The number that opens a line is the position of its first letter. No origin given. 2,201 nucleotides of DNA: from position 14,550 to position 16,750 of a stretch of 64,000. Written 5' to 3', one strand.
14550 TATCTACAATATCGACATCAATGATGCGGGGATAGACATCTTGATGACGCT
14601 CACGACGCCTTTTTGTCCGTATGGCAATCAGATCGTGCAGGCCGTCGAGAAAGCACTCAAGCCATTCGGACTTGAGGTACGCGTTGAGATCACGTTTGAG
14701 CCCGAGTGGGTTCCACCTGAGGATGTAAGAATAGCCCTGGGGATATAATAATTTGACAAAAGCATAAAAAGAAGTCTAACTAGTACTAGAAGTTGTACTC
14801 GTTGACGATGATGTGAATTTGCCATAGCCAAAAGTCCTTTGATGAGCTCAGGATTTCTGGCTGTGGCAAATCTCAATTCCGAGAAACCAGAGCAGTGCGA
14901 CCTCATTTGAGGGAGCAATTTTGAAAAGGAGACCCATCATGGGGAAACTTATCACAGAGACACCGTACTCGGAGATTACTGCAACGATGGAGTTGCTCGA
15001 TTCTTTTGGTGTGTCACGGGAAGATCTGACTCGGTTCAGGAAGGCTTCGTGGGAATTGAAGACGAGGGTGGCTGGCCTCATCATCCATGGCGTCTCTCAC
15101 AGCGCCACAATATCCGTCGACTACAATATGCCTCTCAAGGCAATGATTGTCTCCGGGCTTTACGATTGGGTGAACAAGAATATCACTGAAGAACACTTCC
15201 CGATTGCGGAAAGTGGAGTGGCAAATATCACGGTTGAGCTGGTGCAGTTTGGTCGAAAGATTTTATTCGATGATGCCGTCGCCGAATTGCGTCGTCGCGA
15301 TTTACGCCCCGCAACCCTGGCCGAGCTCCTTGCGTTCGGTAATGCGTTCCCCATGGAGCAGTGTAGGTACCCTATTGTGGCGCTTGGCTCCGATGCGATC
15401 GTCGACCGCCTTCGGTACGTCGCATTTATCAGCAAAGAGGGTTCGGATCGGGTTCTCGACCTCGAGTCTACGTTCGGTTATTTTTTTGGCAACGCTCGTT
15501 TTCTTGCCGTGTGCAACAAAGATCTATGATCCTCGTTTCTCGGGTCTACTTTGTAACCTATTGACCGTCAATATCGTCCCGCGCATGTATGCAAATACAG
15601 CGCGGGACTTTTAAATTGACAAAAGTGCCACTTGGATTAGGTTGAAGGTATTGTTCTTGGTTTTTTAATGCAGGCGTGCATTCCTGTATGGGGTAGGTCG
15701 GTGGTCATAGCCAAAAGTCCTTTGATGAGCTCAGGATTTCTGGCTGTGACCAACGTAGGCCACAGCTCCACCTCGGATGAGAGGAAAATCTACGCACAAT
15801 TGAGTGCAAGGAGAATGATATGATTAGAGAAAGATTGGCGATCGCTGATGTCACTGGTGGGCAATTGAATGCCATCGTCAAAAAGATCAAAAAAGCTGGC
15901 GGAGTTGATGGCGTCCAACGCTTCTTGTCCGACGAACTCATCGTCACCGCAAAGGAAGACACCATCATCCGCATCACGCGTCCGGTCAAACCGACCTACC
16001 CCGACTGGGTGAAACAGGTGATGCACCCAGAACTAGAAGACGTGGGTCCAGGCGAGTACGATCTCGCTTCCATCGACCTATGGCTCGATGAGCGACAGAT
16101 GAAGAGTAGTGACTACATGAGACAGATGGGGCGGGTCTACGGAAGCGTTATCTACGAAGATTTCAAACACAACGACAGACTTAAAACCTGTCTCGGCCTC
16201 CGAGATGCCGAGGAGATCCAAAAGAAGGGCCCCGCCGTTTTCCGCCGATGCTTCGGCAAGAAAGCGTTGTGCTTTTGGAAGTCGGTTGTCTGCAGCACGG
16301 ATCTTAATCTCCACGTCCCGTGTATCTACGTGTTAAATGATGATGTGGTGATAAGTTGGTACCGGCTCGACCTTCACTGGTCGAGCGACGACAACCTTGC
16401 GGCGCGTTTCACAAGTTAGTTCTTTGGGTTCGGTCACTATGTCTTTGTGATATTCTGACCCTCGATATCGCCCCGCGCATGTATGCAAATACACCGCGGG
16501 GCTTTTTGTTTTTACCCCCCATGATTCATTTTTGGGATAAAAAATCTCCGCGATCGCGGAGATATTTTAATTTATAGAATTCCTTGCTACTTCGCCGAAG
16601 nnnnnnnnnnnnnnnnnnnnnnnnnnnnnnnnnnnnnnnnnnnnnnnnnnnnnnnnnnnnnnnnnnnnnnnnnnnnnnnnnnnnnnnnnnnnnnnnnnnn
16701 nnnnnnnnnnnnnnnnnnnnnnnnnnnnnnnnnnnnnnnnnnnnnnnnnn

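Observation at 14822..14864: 43-nt perfectly duplicated hairpin with covariation in its flanking stem extension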

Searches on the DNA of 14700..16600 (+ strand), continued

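Call 70: search_with_rna_model(model_id=R2, sources=[window, L001, L014, L015, L016, L017, L018, L019, L020, L021, L022, L023, L024, L025, L026, L027, L028, L029, L030, L031, L033, L034, L035, L036, L038, L039, L040, L041, L042, L043, L044, L045, L047, L050, L052, L053, L054, L055, L056, L057, L058, L059, L060, L061, L062, L063, L064, L065, L066, L067, L068, L069, L070, L071, L072, L073, L074, L075], max_evalue=0.1)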
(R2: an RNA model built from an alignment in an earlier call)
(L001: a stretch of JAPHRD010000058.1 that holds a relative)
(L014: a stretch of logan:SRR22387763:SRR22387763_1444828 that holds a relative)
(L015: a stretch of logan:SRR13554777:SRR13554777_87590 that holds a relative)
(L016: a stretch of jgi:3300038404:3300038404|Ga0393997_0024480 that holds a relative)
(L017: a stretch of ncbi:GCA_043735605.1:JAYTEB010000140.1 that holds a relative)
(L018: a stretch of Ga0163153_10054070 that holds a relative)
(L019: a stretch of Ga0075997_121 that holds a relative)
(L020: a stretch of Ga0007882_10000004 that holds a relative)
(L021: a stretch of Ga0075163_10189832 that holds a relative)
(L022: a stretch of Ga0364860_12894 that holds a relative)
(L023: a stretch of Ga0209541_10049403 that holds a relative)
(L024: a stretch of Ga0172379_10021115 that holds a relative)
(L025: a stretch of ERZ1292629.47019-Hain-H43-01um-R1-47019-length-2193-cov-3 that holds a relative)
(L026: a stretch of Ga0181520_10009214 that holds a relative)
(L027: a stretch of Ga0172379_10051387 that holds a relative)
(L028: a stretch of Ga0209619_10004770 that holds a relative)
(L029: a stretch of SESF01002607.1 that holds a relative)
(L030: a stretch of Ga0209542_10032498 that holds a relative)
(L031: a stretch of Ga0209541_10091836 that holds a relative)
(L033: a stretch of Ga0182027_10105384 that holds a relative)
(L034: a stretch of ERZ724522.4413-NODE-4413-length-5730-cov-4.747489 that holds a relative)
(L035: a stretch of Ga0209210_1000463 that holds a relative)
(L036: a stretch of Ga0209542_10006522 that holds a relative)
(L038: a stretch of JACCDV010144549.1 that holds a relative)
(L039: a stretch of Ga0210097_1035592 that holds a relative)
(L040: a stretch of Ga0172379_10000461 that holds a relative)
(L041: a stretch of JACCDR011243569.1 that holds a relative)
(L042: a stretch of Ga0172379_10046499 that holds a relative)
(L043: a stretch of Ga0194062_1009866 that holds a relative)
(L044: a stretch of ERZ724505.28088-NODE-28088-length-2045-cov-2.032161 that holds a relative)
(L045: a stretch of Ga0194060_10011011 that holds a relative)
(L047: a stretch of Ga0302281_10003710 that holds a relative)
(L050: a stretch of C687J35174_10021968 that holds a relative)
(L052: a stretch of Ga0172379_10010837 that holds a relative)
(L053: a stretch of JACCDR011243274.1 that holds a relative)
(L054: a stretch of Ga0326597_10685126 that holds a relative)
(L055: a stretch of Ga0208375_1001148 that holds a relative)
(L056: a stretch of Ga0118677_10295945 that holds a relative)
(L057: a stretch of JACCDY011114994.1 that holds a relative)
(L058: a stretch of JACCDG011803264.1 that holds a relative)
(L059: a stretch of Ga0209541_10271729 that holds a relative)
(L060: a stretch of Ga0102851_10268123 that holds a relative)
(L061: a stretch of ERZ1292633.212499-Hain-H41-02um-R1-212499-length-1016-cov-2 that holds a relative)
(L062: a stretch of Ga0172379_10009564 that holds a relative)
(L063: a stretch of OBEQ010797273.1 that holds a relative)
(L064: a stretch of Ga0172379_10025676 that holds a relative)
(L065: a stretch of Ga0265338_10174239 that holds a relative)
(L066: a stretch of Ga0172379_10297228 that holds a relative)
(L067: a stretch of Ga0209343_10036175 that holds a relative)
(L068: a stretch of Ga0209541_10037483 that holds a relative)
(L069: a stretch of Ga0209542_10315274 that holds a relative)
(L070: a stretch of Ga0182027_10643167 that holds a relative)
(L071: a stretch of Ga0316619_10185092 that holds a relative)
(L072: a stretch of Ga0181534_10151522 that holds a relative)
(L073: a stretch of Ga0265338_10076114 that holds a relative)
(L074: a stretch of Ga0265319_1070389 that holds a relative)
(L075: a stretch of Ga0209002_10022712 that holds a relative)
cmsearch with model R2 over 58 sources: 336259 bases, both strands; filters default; matches with E-value up to 0.1: 83.
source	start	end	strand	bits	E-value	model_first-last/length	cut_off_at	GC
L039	22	84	+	69.9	3.7e-16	1-65/65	no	0.46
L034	4774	4836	+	69.3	5.2e-16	1-65/65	no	0.46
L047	4150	4214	+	64.8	9e-15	1-65/65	no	0.54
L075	4227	4289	+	62.9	3.1e-14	1-65/65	no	0.44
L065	1001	1065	+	62.8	3.3e-14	1-65/65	no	0.54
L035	4879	4943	+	62.6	3.7e-14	1-65/65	no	0.49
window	14812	14876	+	62.5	3.9e-14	1-65/65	no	0.43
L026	2758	2822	+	62.5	3.9e-14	1-65/65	no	0.48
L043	2833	2897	+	62.4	4.2e-14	1-65/65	no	0.46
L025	1310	1374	+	61.6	6.8e-14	1-65/65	no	0.48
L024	4847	4910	+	60.8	1.2e-13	1-65/65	no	0.25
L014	198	262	+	60.5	1.4e-13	1-65/65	no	0.46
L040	4839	4897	+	60.2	1.6e-13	1-65/65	no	0.51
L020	4726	4788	+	60.1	1.8e-13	1-65/65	no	0.49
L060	644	704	+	59.6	2.5e-13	1-65/65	no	0.44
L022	390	454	+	59.6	2.5e-13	1-65/65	no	0.57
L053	133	195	+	59.1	3.3e-13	1-65/65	no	0.57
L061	232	294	+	58.7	4.2e-13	1-65/65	no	0.51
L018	471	535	+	58.6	4.5e-13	1-65/65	no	0.51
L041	133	195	+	58.5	4.8e-13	1-65/65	no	0.57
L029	4778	4841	+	58.1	6.2e-13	1-65/65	no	0.41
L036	4721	4785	+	58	6.8e-13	1-65/65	no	0.49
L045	3841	3905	+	57.8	7.8e-13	1-65/65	no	0.38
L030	4873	4941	+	57.2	1.1e-12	1-65/65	no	0.41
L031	2167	2235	+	57.2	1.1e-12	1-65/65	no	0.41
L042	1030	1093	+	57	1.3e-12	1-65/65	no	0.28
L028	515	576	+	56.8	1.5e-12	1-65/65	no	0.52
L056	34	97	+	56.6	1.7e-12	1-65/65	no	0.3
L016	3531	3595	+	55.9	2.6e-12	1-65/65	no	0.46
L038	4675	4737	+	55.4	3.5e-12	1-65/65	no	0.56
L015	1523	1587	+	54.8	5.1e-12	1-65/65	no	0.48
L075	4227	4289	-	54.2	7.5e-12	1-65/65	no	0.44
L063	3672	3738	+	53.7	1e-11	1-65/65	no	0.43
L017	2742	2806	+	53.4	1.2e-11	1-65/65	no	0.51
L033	1700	1763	+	51.4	4.4e-11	1-65/65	no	0.38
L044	55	123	+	51.2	5e-11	1-65/65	no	0.42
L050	4596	4658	+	50.4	8e-11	1-65/65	no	0.41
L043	2833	2897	-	47.7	4.4e-10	1-65/65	no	0.46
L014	198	262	-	47.2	6.3e-10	1-65/65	no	0.46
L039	22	84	-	46.6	9.1e-10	1-65/65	no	0.46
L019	4708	4771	+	45.7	1.6e-09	1-65/65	no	0.55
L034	4774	4836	-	45.6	1.7e-09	1-65/65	no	0.46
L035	4879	4943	-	45.2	2.1e-09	1-65/65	no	0.49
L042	1030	1093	-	44.1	4.4e-09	1-65/65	no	0.28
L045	3841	3905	-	44.1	4.6e-09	1-65/65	no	0.38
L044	55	123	-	44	4.6e-09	1-65/65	no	0.42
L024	4847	4910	-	43.5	6.5e-09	1-65/65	no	0.25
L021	731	798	+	43.2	8e-09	1-65/65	no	0.38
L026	2758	2822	-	42.6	1.1e-08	1-65/65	no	0.48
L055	4652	4728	+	42.1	1.5e-08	1-65/65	no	0.31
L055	4652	4728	-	41.9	1.8e-08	1-65/65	no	0.31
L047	4150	4214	-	41.7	2e-08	1-65/65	no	0.54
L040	4839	4901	-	41.5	2.4e-08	1-65/65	no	0.54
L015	1523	1587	-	40.5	4.3e-08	1-65/65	no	0.48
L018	471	535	-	40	5.8e-08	1-65/65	no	0.51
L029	4778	4841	-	38.8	1.3e-07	1-65/65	no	0.41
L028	515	576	-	38.2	1.8e-07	1-65/65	no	0.52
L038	4675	4737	-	36.8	4.6e-07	1-65/65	no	0.56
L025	1310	1374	-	36.5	5.3e-07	1-65/65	no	0.48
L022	390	454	-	36.3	6e-07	1-65/65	no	0.57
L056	34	97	-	35.5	1e-06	1-65/65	no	0.3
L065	1001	1065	-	35.1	1.3e-06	1-65/65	no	0.54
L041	133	195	-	33.6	3.4e-06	1-65/65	no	0.57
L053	133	195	-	33.4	3.9e-06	1-65/65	no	0.57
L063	3672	3738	-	30.3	2.7e-05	1-65/65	no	0.43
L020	4726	4788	-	28.7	7.6e-05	1-65/65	no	0.49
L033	1700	1763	-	27.8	0.00013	1-65/65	no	0.38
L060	644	704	-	26.4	0.00033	1-65/65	no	0.44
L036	4721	4785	-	26.2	0.00036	1-65/65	no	0.49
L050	4596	4658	-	25.5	0.00058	1-65/65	no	0.41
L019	4708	4771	-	24.1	0.0014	1-65/65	no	0.55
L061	232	294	-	22.5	0.0037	1-65/65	no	0.51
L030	4873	4941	-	21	0.0099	1-65/65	no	0.41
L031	2167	2235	-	21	0.0099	1-65/65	no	0.41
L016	3531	3595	-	20.9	0.011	1-65/65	no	0.46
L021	731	798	-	19.3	0.029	1-65/65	no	0.38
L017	2742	2806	-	18.9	0.037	1-65/65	no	0.51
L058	8933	8983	+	17.4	0.097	1-65/65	no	0.39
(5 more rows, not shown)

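Call 96: search_with_rna_model(model_id=R2, sources=[L078, L079, L080, L076], max_evalue=1, show_alignments=4)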
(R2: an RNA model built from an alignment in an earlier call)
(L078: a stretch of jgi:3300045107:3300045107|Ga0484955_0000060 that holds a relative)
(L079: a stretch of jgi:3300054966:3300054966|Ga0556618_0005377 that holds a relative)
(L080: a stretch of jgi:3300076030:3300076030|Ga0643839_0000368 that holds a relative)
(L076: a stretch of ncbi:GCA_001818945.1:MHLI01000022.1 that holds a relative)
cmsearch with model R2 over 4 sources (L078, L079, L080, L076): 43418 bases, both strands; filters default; matches with E-value up to 1: 4.
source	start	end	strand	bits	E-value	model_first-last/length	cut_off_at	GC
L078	5895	5957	+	49.3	2.1e-11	1-65/65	no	0.54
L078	5895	5957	-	33.1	6e-07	1-65/65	no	0.54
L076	8783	8915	+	27.4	2.3e-05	1-65/65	no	0.46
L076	8783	8916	-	18.5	0.0061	1-65/65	no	0.46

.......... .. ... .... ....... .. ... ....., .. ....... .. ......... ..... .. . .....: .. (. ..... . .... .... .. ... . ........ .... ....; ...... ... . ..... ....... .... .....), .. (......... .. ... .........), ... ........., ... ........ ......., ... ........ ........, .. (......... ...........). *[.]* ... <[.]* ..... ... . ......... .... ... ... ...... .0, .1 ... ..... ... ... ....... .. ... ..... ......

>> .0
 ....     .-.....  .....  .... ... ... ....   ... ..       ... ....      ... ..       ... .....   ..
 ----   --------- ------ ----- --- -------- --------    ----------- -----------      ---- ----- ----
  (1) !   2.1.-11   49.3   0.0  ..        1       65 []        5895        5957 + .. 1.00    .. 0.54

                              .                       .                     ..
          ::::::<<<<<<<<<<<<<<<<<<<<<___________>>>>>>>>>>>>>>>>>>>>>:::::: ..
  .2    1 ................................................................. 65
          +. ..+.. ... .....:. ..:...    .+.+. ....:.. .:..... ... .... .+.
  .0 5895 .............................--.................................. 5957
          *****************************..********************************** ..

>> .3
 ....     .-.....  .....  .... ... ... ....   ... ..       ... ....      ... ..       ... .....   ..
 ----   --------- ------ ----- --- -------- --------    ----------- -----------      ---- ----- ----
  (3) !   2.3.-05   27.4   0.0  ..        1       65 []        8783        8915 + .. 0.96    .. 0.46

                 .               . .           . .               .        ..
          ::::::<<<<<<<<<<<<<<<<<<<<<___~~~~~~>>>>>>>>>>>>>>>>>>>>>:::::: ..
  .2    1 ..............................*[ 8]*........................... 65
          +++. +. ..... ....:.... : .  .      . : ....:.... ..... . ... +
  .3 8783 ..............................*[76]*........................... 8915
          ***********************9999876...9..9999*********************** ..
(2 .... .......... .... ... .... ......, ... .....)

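Call 102: search_rna_families(source=L030, threshold=gathering)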
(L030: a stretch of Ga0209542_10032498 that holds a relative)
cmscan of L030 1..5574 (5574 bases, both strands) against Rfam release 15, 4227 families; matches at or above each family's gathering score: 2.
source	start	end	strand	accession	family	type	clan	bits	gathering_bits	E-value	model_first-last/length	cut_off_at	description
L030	1306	2864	+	RF00177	SSU_rRNA_bacteria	Gene; rRNA;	CL00111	1243.8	50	0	1-1533/1533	no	Bacterial small subunit ribosomal RNA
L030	3734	4067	+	RF00028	Intron_gpI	Intron;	-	58.8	50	2e-13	1-253/253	no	Group I catalytic intron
